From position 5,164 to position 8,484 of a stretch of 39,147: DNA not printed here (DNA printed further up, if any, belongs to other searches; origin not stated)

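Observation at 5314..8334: Double HdrA made of two complementary half-sets of HdrA domains, with the same unit present as split genes 17 kb away (visible gene fusion/fission)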

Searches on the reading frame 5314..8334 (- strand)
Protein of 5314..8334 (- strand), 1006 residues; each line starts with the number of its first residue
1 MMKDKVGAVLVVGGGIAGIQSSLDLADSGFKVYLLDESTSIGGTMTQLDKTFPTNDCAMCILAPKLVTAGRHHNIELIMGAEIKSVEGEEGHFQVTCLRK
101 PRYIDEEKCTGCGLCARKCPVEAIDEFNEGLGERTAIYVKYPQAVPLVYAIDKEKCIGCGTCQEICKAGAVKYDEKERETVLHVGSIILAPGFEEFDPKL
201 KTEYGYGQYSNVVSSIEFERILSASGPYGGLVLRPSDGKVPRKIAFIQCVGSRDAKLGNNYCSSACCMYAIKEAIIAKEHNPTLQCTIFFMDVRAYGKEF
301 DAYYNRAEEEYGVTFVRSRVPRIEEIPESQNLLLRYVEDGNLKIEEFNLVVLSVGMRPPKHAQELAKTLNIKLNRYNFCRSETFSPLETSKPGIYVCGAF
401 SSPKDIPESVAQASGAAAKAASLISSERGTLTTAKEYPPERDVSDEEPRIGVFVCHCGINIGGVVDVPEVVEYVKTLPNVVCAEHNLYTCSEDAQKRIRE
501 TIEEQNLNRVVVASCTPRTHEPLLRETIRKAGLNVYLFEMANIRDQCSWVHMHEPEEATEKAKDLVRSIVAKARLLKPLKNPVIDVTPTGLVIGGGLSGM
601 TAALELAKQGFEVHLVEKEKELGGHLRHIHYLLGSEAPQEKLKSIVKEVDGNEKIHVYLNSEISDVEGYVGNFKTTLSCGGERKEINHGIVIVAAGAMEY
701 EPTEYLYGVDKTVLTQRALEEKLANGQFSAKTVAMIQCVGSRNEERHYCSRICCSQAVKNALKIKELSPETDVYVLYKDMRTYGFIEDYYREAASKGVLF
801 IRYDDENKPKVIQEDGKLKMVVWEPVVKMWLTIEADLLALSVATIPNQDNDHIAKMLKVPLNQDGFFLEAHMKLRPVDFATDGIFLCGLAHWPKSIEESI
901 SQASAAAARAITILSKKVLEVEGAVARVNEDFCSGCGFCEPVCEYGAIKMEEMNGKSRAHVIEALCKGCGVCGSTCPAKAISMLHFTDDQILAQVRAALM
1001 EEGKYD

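Call 3: search_protein_families(library=pfam, proteins=[window:5314-8334:-], max_evalue=0.01)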
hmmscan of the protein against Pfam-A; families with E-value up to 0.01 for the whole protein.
window:5314-8334:- (1006 aa): 30 families (the best 25 are shown)
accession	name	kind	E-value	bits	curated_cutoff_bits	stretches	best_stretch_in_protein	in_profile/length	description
PF07992.20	Pyr_redox_2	-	7.8e-29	101.4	26.1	2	9-414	3-288/291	Pyridine nucleotide-disulphide oxidoreductase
PF00037.32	Fer4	-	1.4e-25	88.4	21.1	4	103-125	2-24/24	4Fe-4S binding domain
PF14697.11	Fer4_21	-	1.1e-17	64.4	35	3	926-983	1-59/59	4Fe-4S dicluster domain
PF13450.12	NAD_binding_8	-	7.1e-17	61.9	21.9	2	592-630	1-39/68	NAD(P)-binding Rossmann-like domain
PF12831.13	FAD_oxidored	-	6.3e-16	59.1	27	2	591-626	3-38/416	FAD dependent oxidoreductase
PF12838.12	Fer4_7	-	2e-15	57.4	27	4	933-980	2-52/52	4Fe-4S dicluster domain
PF00890.30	FAD_binding_2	-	1.5e-13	51.2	20.4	2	591-626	3-38/414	FAD binding domain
PF12797.12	Fer4_2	-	4e-13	48.8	24.5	2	102-121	3-22/22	4Fe-4S binding domain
PF01266.30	DAO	-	6e-12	46.2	27.9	2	591-624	3-37/353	FAD dependent oxidoreductase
PF25160.1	LdpA_Fe-S-bd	-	9.9e-12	44.9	27.6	3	959-984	21-46/49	LdpA Fe-S cluster-binding domain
PF13738.12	Pyr_redox_3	-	2.3e-11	43.9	30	1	591-684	168-256/305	Pyridine nucleotide-disulphide oxidoreductase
PF12837.12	Fer4_6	-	3.5e-11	42.9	25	3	104-124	4-24/24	4Fe-4S binding domain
PF03486.20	HI0933_like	-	9.4e-10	38.8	50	1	591-626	4-39/244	HI0933-like protein Rossmann domain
PF13237.11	Fer4_10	-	1.1e-09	38.5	25.5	1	103-166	3-52/53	4Fe-4S dicluster domain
PF01134.28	GIDA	-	3.6e-09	36.6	22.1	2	592-619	4-31/391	Glucose inhibited division protein A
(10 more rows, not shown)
